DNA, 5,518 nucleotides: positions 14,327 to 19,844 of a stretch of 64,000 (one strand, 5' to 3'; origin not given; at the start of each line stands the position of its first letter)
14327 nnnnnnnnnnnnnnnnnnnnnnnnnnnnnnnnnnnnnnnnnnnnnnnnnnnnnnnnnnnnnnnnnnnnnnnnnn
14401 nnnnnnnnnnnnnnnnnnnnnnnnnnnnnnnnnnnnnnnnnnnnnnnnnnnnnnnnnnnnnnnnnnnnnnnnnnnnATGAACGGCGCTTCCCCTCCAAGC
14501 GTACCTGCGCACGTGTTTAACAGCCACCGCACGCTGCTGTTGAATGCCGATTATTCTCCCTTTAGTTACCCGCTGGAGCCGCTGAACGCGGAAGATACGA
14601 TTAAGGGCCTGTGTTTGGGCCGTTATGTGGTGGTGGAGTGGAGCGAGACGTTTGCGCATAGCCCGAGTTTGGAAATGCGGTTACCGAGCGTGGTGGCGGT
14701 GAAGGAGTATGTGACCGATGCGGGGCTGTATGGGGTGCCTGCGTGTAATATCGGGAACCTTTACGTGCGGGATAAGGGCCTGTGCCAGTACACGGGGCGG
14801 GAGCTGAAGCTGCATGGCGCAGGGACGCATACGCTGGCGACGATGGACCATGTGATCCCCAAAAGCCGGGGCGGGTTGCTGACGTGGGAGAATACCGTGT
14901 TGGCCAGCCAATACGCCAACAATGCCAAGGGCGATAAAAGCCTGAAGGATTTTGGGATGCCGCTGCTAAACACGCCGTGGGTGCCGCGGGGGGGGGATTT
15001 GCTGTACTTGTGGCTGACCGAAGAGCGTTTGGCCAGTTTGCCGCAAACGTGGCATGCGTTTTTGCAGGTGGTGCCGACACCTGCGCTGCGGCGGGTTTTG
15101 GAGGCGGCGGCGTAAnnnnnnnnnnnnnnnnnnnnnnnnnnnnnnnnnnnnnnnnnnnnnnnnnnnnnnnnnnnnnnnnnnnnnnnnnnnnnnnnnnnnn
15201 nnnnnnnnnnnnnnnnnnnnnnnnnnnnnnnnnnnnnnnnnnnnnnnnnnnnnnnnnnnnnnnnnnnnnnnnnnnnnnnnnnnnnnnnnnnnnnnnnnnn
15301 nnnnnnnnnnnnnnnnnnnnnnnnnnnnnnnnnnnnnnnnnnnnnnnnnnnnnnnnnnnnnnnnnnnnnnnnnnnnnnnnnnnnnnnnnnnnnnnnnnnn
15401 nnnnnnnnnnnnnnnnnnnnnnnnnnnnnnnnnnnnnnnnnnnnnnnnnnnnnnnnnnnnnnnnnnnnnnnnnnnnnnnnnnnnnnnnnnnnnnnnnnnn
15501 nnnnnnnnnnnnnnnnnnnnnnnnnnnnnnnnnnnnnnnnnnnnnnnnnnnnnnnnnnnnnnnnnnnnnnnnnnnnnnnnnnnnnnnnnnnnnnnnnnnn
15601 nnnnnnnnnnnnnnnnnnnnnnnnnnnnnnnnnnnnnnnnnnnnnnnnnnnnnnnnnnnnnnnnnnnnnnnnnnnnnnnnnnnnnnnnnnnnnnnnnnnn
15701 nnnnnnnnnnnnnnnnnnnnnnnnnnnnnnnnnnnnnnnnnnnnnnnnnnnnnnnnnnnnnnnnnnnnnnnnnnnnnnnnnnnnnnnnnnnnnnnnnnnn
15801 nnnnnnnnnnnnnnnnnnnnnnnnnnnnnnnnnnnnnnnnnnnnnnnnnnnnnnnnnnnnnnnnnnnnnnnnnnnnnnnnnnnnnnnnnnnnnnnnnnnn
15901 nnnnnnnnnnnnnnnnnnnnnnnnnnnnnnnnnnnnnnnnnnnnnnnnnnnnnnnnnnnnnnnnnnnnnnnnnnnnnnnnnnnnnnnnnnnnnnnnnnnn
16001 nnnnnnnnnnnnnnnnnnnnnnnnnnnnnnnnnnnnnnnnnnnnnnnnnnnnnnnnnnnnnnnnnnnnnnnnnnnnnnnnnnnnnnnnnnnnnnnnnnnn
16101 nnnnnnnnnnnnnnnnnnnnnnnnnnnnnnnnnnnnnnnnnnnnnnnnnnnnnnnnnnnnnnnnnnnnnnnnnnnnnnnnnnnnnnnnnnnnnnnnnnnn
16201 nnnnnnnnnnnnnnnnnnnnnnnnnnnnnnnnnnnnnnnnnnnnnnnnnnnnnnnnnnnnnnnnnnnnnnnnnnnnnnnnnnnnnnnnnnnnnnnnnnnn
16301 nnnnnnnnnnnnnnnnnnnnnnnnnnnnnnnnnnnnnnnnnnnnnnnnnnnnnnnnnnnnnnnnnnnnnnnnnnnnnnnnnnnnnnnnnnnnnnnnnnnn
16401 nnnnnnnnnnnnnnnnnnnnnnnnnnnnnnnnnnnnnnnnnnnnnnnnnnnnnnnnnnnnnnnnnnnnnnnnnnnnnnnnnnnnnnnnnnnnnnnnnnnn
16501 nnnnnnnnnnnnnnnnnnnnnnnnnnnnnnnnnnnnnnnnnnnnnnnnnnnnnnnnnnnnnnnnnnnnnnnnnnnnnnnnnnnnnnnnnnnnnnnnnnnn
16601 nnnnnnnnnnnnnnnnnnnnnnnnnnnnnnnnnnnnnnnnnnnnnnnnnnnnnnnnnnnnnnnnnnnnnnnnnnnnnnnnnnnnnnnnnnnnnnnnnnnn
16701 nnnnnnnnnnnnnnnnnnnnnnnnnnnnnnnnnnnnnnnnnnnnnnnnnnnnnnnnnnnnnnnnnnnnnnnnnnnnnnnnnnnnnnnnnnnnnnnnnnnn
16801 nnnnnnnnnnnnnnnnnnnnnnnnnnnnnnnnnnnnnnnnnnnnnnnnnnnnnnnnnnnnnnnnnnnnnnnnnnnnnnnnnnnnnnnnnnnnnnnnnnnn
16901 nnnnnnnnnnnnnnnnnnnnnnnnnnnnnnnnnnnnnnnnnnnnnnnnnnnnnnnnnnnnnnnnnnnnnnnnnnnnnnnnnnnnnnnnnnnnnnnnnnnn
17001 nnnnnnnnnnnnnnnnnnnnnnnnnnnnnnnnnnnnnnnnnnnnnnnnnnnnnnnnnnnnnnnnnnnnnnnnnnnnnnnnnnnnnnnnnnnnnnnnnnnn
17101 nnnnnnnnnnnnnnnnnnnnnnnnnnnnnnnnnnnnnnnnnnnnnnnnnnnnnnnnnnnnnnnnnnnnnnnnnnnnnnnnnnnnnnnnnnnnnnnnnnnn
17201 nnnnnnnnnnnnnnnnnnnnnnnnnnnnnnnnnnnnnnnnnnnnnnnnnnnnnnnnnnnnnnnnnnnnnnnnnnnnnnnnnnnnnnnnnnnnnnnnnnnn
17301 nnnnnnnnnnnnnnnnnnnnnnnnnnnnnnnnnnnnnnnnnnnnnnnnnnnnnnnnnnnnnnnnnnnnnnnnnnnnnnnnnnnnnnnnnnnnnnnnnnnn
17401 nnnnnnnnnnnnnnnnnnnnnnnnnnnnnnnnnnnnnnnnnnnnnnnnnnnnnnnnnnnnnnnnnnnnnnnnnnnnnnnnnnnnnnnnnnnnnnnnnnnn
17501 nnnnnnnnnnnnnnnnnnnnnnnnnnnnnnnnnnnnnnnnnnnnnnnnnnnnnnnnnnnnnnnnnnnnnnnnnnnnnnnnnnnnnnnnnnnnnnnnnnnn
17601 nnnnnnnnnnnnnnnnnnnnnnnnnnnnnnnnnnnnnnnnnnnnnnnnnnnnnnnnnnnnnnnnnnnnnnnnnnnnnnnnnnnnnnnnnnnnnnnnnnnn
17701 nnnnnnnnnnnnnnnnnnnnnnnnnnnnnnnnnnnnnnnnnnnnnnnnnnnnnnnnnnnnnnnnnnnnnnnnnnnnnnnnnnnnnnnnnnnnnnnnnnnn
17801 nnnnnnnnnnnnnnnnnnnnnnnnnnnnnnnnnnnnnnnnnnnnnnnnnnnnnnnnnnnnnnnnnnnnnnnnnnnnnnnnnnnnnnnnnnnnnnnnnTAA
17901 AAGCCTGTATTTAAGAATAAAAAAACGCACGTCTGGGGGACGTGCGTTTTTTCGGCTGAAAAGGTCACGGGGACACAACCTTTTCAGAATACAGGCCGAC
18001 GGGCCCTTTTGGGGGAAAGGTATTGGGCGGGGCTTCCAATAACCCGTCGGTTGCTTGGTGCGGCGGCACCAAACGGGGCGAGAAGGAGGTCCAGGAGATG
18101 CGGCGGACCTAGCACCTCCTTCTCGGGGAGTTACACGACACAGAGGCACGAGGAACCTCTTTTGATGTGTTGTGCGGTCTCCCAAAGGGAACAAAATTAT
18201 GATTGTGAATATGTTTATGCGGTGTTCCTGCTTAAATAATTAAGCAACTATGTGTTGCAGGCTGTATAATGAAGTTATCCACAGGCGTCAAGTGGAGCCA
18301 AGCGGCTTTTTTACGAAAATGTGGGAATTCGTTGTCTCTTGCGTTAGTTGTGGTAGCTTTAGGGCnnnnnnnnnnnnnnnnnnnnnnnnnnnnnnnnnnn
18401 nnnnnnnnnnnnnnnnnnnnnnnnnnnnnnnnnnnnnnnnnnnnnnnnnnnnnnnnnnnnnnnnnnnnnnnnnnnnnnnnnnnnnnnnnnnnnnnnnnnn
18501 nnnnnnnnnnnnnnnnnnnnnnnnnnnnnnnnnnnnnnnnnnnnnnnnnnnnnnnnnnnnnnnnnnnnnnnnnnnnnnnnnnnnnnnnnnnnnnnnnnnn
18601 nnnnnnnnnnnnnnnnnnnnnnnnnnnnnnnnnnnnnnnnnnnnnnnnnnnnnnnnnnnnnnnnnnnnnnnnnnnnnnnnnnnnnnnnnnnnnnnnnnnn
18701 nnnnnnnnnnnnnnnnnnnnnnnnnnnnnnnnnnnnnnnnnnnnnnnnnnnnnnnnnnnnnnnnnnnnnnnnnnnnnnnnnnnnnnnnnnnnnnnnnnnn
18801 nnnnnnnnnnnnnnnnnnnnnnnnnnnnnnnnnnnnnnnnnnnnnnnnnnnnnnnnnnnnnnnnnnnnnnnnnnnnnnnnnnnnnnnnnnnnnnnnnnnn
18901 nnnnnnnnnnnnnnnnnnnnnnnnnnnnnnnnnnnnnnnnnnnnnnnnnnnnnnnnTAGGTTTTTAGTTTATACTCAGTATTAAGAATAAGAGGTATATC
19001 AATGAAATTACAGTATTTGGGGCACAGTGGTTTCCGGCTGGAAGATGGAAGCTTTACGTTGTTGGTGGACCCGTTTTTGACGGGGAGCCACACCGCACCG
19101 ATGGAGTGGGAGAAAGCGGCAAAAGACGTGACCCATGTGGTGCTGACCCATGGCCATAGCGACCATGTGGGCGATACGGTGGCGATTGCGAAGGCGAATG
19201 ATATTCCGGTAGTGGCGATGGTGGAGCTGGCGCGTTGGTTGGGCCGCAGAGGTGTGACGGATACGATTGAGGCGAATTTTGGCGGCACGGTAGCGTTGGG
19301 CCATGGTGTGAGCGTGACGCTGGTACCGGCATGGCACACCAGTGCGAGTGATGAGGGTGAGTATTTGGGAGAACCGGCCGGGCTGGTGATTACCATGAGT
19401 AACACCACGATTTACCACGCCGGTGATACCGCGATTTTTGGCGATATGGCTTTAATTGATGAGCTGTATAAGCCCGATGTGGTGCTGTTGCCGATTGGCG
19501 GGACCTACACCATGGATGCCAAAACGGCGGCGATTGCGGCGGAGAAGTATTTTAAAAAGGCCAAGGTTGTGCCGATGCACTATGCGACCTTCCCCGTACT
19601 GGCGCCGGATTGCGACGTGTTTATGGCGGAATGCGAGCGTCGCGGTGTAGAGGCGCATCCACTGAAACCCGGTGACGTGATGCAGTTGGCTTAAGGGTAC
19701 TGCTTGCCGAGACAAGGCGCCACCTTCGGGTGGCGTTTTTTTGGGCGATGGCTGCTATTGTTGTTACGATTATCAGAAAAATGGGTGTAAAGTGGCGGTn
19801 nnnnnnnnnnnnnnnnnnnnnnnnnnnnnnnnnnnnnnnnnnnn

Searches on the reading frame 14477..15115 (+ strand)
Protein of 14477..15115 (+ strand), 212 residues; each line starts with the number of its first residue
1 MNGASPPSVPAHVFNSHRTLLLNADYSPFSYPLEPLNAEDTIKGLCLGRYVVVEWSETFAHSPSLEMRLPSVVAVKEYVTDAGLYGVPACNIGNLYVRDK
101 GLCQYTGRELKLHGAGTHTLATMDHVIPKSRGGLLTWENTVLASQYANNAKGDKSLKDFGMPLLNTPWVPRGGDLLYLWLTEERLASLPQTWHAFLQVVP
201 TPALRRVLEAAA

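Call 81: search_protein_families(library=ncbifam, proteins=[window:14477-15115:+], max_evalue=0.00001)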
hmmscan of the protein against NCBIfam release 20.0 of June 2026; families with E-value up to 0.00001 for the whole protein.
window:14477-15115:+ (212 aa): 2 families
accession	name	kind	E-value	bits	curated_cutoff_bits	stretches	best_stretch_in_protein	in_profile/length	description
NF049971.1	CRISPR_Cas9d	exception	3.6e-07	29.2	375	1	95-154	540-596/986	type II CRISPR RNA-guided endonuclease Cas9d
TIGR01865.2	cas_Csn1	equivalog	3.7e-06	25.5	100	1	95-155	568-628/1070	type II CRISPR RNA-guided endonuclease Cas9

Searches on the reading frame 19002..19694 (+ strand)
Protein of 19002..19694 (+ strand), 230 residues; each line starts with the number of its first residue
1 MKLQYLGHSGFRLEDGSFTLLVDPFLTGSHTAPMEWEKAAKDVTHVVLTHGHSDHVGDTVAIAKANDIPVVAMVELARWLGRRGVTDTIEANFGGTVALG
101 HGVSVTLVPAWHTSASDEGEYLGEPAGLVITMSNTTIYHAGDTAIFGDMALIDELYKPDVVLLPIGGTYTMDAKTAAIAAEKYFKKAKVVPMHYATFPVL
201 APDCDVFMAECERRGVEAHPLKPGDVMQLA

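Call 7: search_protein_families(library=pfam, proteins=[window:19002-19694:+], max_evalue=1)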
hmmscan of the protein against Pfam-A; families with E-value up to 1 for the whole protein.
window:19002-19694:+ (230 aa): 5 families
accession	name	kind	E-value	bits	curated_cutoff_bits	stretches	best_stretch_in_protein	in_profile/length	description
PF12706.13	Lactamase_B_2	-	1.1e-24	87.6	27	1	20-194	3-200/200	Beta-lactamase superfamily domain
PF13483.12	Lactamase_B_3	-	4.2e-22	79.3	24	1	2-193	1-160/160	Beta-lactamase superfamily domain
PF00753.33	Lactamase_B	-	3.6e-16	60.1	22.7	1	13-177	11-175/196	Metallo-beta-lactamase superfamily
PF16661.11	Lactamase_B_6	-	0.0088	15.9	27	1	14-70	3-69/193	Metallo-beta-lactamase superfamily domain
PF04389.22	Peptidase_M28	-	0.12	12.5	21.3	1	36-84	6-51/193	Peptidase family M28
